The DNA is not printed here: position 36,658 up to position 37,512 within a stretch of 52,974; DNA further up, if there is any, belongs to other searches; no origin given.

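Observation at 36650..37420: Ail/Lom-family outer-membrane protein gene inserted between the tail chaperone and the tape measure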

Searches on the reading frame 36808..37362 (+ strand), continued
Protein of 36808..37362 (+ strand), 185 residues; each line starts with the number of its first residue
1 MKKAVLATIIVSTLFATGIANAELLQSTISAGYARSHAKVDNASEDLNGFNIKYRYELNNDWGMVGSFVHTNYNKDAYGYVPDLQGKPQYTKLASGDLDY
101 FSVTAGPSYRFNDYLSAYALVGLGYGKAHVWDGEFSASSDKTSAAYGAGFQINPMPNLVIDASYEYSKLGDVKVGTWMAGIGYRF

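Call 37: find_encoding_contigs(protein=P0004, flank=6000, max_places=2)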
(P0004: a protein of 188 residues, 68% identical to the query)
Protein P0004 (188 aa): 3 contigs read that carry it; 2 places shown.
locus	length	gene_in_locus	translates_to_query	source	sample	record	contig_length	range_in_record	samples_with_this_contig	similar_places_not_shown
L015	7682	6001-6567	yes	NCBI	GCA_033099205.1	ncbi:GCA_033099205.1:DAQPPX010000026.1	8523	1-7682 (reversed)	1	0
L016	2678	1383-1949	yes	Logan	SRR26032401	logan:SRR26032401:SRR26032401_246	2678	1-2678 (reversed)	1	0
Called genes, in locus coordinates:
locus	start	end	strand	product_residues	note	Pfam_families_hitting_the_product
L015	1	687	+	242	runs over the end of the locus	PF01695:IstB_IS21, PF00308:Bac_DnaA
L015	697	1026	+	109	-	PF13412:HTH_24 (weak)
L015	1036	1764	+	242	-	PF25212:HVO_A0114 (faint), PF13545:HTH_Crp_2 (faint), PF07789:DUF1627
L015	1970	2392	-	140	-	PF05656:DUF805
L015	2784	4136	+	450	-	PF00078:RVT_1, PF08388:GIIM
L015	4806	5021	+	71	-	PF13973:DUF4222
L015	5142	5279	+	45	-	-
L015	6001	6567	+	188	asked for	PF06316:Ail_Lom, PF13505:OMP_b-brl, PF01389:OmpA_membrane (weak), PF06316:Ail_Lom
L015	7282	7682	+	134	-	PF00589:Phage_integrase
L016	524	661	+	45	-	-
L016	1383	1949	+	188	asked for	PF06316:Ail_Lom, PF13505:OMP_b-brl, PF01389:OmpA_membrane (weak), PF06316:Ail_Lom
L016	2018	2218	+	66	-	-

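Call 49: predict_structure(alignment_id=A2)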
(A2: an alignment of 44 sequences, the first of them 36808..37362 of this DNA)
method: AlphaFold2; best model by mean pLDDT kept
length: 185 residues; sequences in the alignment: 44
mean_pLDDT: 88.0   pTM: 0.76
mean pLDDT of the five models: 88.0, 86.7, 86.4, 85.3, 84.5
residues with pLDDT >= 90: 120; 70-90: 41; 50-70: 16; < 50: 8
segments of 3 or more residues with pLDDT < 50: 18-23
pLDDT, mean of each block of 10 residues (from residue 1): 55 52 74 96 92 94 97 89 85 89 97 95 94 87 97 94 97 96 95
secondary structure, 60 per line:
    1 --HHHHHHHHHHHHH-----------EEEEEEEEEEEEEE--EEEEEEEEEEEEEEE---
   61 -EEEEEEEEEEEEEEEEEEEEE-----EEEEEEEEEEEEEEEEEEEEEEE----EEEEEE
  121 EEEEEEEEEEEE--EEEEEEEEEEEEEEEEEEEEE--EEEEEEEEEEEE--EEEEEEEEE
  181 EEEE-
elements in order: H3-15 E27-40 E43-57 E62-82 E88-110 E115-132 E135-155 E158-169 E172-184

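Call 57: fold_search(model_id=the predicted structure, library=pdb)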
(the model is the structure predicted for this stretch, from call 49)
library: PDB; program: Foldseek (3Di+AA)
matches with E <= 10: 1077; with E <= 0.001: 124
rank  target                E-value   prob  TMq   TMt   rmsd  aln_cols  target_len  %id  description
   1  3qrc_B                2.5e-21  1.00  0.76  0.91   2.7       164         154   52  The crystal structure of Ail, the attachment invasion locus protein of Yersinia pestis, in complex with the heparin an (released 2011-11-23)
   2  3qra                  3.4e-21  1.00  0.76  0.92   3.9       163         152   53  The crystal structure of Ail, the attachment invasion locus protein of Yersinia pestis (released 2011-11-23)
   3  3qrc_A                4.6e-21  1.00  0.77  0.92   1.9       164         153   52  The crystal structure of Ail, the attachment invasion locus protein of Yersinia pestis, in complex with the heparin an (released 2011-11-23)
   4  1qj9                  1.4e-17  1.00  0.74  0.92   2.8       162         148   40  CRYSTAL STRUCTURE OF THE OUTER MEMBRANE PROTEIN OMPX FROM ESCHERICHIA COLI (released 1999-10-06)
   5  2n2l_MODEL_1_A        5.7e-17  1.00  0.67  0.78   5.2       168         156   51  NMR structure of yersinia pestis ail (attachment invasion locus) in decylphosphocholine micelles calculated wi (released 2015-07-22)
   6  2mnh_MODEL_1_A        2.3e-13  1.00  0.59  0.73   7.5       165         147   38  Refined structure of outer membrane protein x in nanodisc by measuring residual dipolar couplings (released 2015-03-18)
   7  2m06_MODEL_1_A        2.2e-12  1.00  0.62  0.76   5.4       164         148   39  NMR structure of OmpX in phopspholipid nanodiscs (released 2012-12-12)
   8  9a2m_MODEL_1_A        1.5e-11  1.00  0.56  0.33  11.1       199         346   14  Model of E. coli OmpA by in-cell photo-crosslinking MS and deep learning (released 2023-02-24)
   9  9fzc_A                1.3e-10  1.00  0.55  0.58   5.0       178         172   15  Structure of OmpA-short in complex with nanobody Nb01 (released 2024-07-17)
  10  1bxw                  6.1e-10  1.00  0.57  0.61   6.5       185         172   15  OUTER MEMBRANE PROTEIN A (OMPA) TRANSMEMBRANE DOMAIN (released 1998-10-14)
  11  9fzd_A                1.5e-09  1.00  0.55  0.57   4.9       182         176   16  Structure of OmpA-long in complex with nanobody Nb39 (released 2024-07-17)
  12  1p4t                  3.4e-09  1.00  0.57  0.66   5.9       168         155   19  Crystal structure of Neisserial surface protein A (NspA) (released 2003-07-22)
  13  2x27                  8.3e-09  1.00  0.53  0.47   8.5       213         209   18  Crystal structure of the outer membrane protein OprG from Pseudomonas aeruginosa (released 2010-12-15)
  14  4rlc                  4.4e-08  1.00  0.46  0.59   6.1       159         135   19  Crystal structure of the N-terminal beta-barrel domain of Pseudomonas aeruginosa OprF (released 2015-04-22)
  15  2x55                  4.6e-08  1.00  0.49  0.36   9.1       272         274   14  Yersinia Pestis Plasminogen Activator Pla (Native) (released 2010-07-28)
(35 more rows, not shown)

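Call 62: search_dna_similar(query=window:36808-37362:+, collection=phages, mode=protein, max_rows=40, max_evalue=1e-15)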
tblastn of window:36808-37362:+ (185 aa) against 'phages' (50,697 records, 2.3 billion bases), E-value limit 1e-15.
Records with a match: 326; places in all: 326; records where one place covers at least 80% of the query: 187.
Best place of each record, by identity: <60% 326.
By first word of the organism name: Stx2a-converting 115; Escherichia 104; Stx1a-converting 32; Stx2-converting 19; Stx2c-converting 17; Enterobacteria 16; Salmonella 5; Shigella 4; Stx 4; Stx1 4; and 6 more.
By host as written in the record: - 194; Escherichia coli 16; Escherichia coli ECOR13 7; Escherichia coli C 5; Escherichia coli K514 (EHEC) 5; Escherichia coli O157:H7 4; Escherichia coli O157:H7 Morioka V526 4; Escherichia coli str. K-12 substr. MG1655 3; and 71 more.
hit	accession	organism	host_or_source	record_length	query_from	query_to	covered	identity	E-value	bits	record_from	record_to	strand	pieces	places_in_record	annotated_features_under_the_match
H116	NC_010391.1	Salmonella phage Fels-1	Salmonella typhimurium LT2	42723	1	185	100%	42.4%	3e-30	121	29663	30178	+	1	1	putative Lom-like outer membrane protein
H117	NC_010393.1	Phage Gifsy-2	Salmonella typhimurium LT2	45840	1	185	100%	39.3%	2e-26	110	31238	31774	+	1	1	bacteriophage virulence determinant; Lom homolog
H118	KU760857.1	Salmonella phage SJ46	Salmonella enterica subsp. enterica ...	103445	1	185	100%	38.7%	1e-28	117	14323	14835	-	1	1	replication protein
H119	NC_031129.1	Salmonella phage SJ46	Salmonella enterica subsp. enterica ...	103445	1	185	100%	38.7%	1e-28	117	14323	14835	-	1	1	Lom outer membrane protein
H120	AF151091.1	Enterobacterial phage P-EibA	Escherichia coli ECOR-9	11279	1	185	100%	34.6%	4e-27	112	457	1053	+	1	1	lom: Lom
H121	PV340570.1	Escherichia phage PhiR49_2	Escherichia coli ECOR13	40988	1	185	100%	34.1%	1e-26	111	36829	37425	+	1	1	Lom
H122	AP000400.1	Enterobacteria phage VT1-Sakai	-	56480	1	185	100%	33.7%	3e-23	101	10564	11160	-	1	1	lom: outer membrane protein Lom precursor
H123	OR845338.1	Escherichia phage ECO95 1-6-1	Escherichia coli O157:H7 ATCC 43895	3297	1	185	100%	33.5%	4e-23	100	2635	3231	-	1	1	record has no annotation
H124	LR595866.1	Escherichia phage 2G7b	-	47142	1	185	100%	33.2%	2e-25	107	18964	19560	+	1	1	Hypothetical protein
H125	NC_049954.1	Escherichia phage 2G7b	-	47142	1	185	100%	33.2%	2e-25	107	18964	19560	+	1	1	Lom outer membrane protein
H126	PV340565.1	Escherichia phage PhiR46_1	Escherichia coli ECOR13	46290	1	185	100%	33.2%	3e-25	107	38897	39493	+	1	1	Lom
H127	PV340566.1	Escherichia phage PhiR47_1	Escherichia coli ECOR13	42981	1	185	100%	33.2%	3e-25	107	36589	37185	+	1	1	Lom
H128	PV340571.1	Escherichia phage PhiR55_1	Escherichia coli C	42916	1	185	100%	33.2%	4e-24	103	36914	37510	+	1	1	Lom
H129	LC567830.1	Stx2d-converting phage Stx2_112808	-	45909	1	185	100%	33.2%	3e-23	101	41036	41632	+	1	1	outer membrane precursor Lom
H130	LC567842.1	Stx2a-converting phage Stx2_12E129_yecE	-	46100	1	185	100%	33.2%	3e-23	101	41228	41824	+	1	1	outer membrane precursor Lom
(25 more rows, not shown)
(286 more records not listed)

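Call 63: get_annotated_region(hit=H117, flank=7000)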
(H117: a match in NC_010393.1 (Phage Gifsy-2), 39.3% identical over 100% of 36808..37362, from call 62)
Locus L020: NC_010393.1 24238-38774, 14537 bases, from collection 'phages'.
description: Phage Gifsy-2, complete genome.
organism: Phage Gifsy-2 (NCBI taxid 129862)
taxonomy: Viruses
host: Salmonella typhimurium LT2; source: -; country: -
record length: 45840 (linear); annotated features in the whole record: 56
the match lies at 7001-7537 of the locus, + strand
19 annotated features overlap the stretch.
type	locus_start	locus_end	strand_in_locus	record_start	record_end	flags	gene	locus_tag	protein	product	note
CDS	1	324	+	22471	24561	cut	-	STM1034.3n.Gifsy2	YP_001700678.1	bacteriophage Clp protease involved in capsid processing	sequence similarity to: YP_001272518.1| putative protease/scaffold protein [Phage cdtI] & YP_001293349.1| Putative Clp ...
CDS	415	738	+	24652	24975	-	-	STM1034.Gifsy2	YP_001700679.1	conserved hypothetical bacteriophage protein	sequence similarity to: YP_001272519.1| hypothetical protein PcdtI_gp06 [Phage cdtI] & BAB19574.1| hypothetical protein ...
CDS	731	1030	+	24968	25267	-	-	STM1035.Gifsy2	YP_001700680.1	conserved hypothetical bacteriophage protein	sequence similarity to: YP_001272520.1| hypothetical protein PcdtI_gp07 [Phage cdtI]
CDS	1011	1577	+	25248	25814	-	-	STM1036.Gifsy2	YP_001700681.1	bacteriophage morphogenesis protein; Lambda gpZ homolog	sequence similarity to: YP_001272521.1| putative tail component [Phage cdtI] & NP_046906.1| gp11 [Enterobacteria phage ...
CDS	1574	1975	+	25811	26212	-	-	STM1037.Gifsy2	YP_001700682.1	bacteriophage tail shaft stabilization protein; Lambda gpU homolog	sequence similarity to: NP_046907.1| gp12 [Enterobacteria phage N15] & NP_040591.1| tail component [Enterobacteria ...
CDS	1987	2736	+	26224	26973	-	-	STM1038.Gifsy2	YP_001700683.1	bacteriophage major tail protein; Lambda gpV homolog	sequence similarity to: YP_001272523.1| putative major tail subunit [Phage cdtI] & NP_046908.1| gp13 [Enterobacteria ...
CDS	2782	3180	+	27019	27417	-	-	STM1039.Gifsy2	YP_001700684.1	bacteriophage tail assembly chaperone; Lambda gpG homolog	sequence similarity to: YP_001272524.1| putative tail component [Phage cdtI] & NP_046909.1| gp14 [Enterobacteria phage ...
CDS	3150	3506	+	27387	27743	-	-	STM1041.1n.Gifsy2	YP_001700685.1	bacteriophage tail assembly chapterone - part of G+G' frameshift hybrid protein; Lambda gpT homolog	sequence similarity to: YP_001272525.1| putative minor tail protein [Phage cdtI] & NP_046910.1| downstream half of ...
CDS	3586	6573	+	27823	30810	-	-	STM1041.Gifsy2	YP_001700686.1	bacteriophage tail tape measure protein; minor tail protein; Lambda gpH homolog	sequence similarity to: YP_001272526.1| putative tail protein [Phage cdtI]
CDS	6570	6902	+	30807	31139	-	-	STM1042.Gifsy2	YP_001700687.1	bacteriophage tail tip assembly protein; Lambda gpM homolog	sequence similarity to: YP_001272527.1| putative minor tail protein [Phage cdtI] & BAB19567.1| minor tail protein M ...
CDS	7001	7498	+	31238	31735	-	-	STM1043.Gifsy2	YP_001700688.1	bacteriophage virulence determinant; Lom homolog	sequence similarity to: YP_001272532.1| putative Lom-like outer membrane protein [Phage cdtI]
CDS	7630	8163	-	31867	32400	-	sodC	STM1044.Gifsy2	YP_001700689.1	bacteriophage virulence determinant; superoxide dismutase precursor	superoxide dismutase CuZn precursor (SW:SODC_SALTY); important virulence function; implicated in defence against ...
CDS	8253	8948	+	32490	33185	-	-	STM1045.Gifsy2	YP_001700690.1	bacteriophage tail tip assembly protein; Lambda gpL homolog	sequence similarity to: NP_040597.1| tail component [Enterobacteria phage lambda] & YP_001272528.1| putative minor tail ...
CDS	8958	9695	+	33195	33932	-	-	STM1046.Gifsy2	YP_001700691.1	bacteriophage tail tip assembly protein; Lambda gpK homolog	sequence similarity to: YP_001272529.1| putative tail protein [Phage cdtI] & BAB19565.1| tail assembly protein K ...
CDS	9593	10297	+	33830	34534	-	-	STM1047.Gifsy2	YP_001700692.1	bacteriophage tail tip assembly protein; Lambda gpI homolog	sequence similarity to: NP_040599.1| tail component [Enterobacteria phage lambda] & YP_001272530.1| putative tail ...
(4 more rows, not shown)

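Call 64: get_annotated_region(hit=H116, flank=7000)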
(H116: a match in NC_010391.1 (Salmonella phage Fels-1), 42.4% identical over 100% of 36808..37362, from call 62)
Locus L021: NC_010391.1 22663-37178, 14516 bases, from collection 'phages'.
description: Salmonella phage Fels-1, complete genome.
organism: Salmonella phage Fels-1 (NCBI taxid 128975)
taxonomy: Viruses
host: Salmonella typhimurium LT2; source: -; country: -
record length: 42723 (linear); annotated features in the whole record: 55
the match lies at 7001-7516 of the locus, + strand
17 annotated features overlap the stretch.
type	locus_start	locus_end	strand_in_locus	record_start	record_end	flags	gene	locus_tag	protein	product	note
CDS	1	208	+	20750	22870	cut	-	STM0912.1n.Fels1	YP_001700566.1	putative Clp protease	Sequence similarity to: YP_001272518.1| putative protease/scaffold protein [Phage cdtI] & YP_001293349.1| Putative Clp ...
CDS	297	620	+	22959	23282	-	-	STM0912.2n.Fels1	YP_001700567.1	hypothetical protein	Sequence similarity to: YP_001272520.1| hypothetical protein PcdtI_gp07 [Phage cdtI]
CDS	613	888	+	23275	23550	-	-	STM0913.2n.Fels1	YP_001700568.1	conserved hypothetical bacteriophage protein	Sequence similarity to: YP_001272520.1| hypothetical protein PcdtI_gp07 [Phage cdtI]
CDS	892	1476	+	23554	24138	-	-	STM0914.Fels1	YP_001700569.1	putative bacteriophage tail component; Lambda gpZ homolog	Sequence similarity to: YP_001272521.1| putative tail component [Phage cdtI] & NP_040590.1| tail component ...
CDS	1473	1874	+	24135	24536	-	-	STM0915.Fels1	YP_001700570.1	putative bacteriophage minor tail protein; Lambda gpU homolog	Sequence similarity to: YP_001272522.1| putative tail component [Phage cdtI] & NP_040591.1| tail component ...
CDS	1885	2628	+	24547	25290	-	-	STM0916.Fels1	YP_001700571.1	putative bacteriophage major tail protein; Lambda gpV homolog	Sequence similarity to: YP_001272523.1| putative major tail subunit [Phage cdtI] & NP_040592.1| tail component ...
CDS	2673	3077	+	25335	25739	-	-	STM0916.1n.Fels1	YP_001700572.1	putative bacteriophage minor tail protein; Lambda gpG homolog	Sequence similarity to: YP_001272524.1| putative tail component [Phage cdtI]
CDS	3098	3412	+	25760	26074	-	-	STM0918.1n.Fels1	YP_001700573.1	putative minor tail protein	Sequence similarity to: YP_001272525.1| putative minor tail protein [Phage cdtI]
CDS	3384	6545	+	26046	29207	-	-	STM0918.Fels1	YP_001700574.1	putative bacteriophage tail tape measure protein; Lambda gpH homolog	Sequence similarity to: YP_001272526.1| putative tail protein [Phage cdtI] & NP_040595.1| tail component ...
CDS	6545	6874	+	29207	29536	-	-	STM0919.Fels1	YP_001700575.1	putative bacteriophage minor tail protein; Lambda gpM homolog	Sequence similarity to: YP_001272527.1| putative minor tail protein [Phage cdtI] & NP_040596.1| tail component ...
CDS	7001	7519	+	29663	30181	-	-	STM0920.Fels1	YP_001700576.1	putative Lom-like outer membrane protein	Sequence similarity to: YP_001272532.1| putative Lom-like outer membrane protein [Phage cdtI]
CDS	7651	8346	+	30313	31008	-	-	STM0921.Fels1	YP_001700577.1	putative bacteriophage minor tail protein; Lambda gpL homolog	Sequence similarity to: YP_001272528.1| putative minor tail protein [Phage cdtI] & NP_040597.1| tail ...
CDS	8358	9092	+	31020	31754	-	-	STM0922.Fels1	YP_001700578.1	putative bacteriophage tail assembly protein; Lambda gpK homolog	Sequence similarity to: NP_040598.1| tail component [Enterobacteria phage lambda] & YP_001272529.1| putative tail ...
CDS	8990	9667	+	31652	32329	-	-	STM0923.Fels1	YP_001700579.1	putative bacteriophage tail assembly protein I; Lambda gpI homolog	Sequence similarity to: NP_040599.1| tail component [Enterobacteria phage lambda]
CDS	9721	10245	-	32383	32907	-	-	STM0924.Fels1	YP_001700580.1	hypothetical bacteriophage protein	-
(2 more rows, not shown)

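Call 75: find_related_loci(query=window:36808-37362:+, collection=genome_contigs, flank=4000)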
Query window:36808-37362:+ (185 aa) in genome_contigs; peptide patterns used: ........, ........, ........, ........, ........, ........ (x = any residue, [..] = any of these).
154 stretches matched a pattern; 34 encode a relative of the query (tblastn E <= 1e-3); 34 distinct loci.
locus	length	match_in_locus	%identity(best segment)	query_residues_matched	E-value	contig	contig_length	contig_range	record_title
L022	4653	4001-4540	50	1-185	2e-53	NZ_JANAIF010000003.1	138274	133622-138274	Xenorhabdus bovienii strain T228 NODE_3_length_138274_cov_69.857074, whole genome shotgun sequence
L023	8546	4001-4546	50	1-185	6e-53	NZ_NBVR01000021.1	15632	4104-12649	Proteus alimentorum strain 08MAS0041 scaffold14, whole genome shotgun sequence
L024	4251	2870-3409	48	1-185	1e-51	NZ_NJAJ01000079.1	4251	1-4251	Xenorhabdus stockiae strain DSM 17904 Xsto_79, whole genome shotgun sequence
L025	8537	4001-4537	50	1-185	1e-50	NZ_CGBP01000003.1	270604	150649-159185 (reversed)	Yersinia similis strain Y228, whole genome shotgun sequence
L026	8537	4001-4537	51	1-185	2e-50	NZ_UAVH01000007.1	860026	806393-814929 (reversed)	Yersinia pestis strain NCTC5923, whole genome shotgun sequence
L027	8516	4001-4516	50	1-185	3e-49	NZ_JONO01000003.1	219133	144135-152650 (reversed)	Photorhabdus australis DSM 17609 BO26DRAFT_scaffold00002.2_C, whole genome shotgun sequence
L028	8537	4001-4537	48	1-185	2e-48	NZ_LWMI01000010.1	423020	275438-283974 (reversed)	Candidatus Arsenophonus triatominarum strain ATi contig000010, whole genome shotgun sequence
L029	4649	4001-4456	53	27-185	9e-47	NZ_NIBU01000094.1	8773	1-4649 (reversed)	Xenorhabdus innexi strain DSM 16336 Xinn_94, whole genome shotgun sequence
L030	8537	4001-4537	45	1-185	5e-45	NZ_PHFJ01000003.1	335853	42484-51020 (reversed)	Proteus penneri strain ATCC 33519 Scaffold3_1, whole genome shotgun sequence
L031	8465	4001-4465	48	25-185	9e-45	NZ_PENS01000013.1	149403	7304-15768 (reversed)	Proteus terrae strain LMG 28659 Scaffold12_1, whole genome shotgun sequence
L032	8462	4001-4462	51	25-185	1e-44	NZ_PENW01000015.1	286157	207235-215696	Proteus cibi strain FJ2001126-3 scaffold5, whole genome shotgun sequence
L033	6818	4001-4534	45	1-185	1e-44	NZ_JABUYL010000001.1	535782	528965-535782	Proteus sp. FME41 NODE_1_length_535782_cov_242.346, whole genome shotgun sequence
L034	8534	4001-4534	46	1-185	3e-44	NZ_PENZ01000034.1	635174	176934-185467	Proteus faecis strain TJ1636 scaffold4, whole genome shotgun sequence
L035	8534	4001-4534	46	1-185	3e-44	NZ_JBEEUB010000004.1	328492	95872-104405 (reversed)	Proteus hauseri strain fly-1077 contig00004, whole genome shotgun sequence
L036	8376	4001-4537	47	3-185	1e-43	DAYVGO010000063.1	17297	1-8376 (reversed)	MAG TPA_asm: Arsenophonus sp. isolate aDvar k119_1504560, whole genome shotgun sequence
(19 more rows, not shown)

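Call 76: find_related_loci(query=window:36808-37362:+, collection=viral_contigs, flank=4000)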
Query window:36808-37362:+ (185 aa) in viral_contigs; peptide patterns used: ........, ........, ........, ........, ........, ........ (x = any residue, [..] = any of these).
53 stretches matched a pattern; 45 encode a relative of the query (tblastn E <= 1e-3); 45 distinct loci.
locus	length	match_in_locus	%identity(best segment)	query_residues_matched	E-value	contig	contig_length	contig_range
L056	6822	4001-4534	63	1-185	4e-69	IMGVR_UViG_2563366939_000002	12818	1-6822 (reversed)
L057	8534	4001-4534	60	1-185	5e-66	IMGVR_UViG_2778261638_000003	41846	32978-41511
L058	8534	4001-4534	60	1-185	5e-66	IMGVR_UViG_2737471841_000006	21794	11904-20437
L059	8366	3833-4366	60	1-185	5e-66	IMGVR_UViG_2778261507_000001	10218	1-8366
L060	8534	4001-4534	60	1-185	5e-66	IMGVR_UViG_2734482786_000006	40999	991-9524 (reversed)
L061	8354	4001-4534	59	1-185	1e-64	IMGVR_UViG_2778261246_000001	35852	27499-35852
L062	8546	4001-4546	50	2-185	9e-56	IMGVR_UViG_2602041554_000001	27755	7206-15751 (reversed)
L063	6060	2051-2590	50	1-185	5e-53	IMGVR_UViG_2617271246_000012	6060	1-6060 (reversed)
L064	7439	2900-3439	50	1-185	3e-53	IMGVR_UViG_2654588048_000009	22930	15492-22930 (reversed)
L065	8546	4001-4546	50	1-185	7e-53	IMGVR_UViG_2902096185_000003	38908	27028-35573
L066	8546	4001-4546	50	1-185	7e-53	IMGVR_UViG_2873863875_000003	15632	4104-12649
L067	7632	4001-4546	50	1-185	7e-53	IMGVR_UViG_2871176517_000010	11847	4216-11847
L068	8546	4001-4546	50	1-185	7e-53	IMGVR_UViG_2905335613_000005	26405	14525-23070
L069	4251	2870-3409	48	1-185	1e-51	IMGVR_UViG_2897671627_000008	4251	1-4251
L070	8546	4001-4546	45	1-185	3e-49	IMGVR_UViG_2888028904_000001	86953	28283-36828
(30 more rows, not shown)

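Call 81: search_protein_families(library=padloc, proteins=[window:36808-37362:+], max_evalue=0.01)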
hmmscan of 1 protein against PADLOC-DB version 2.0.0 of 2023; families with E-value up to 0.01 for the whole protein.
window:36808-37362:+ (185 aa): 0 families
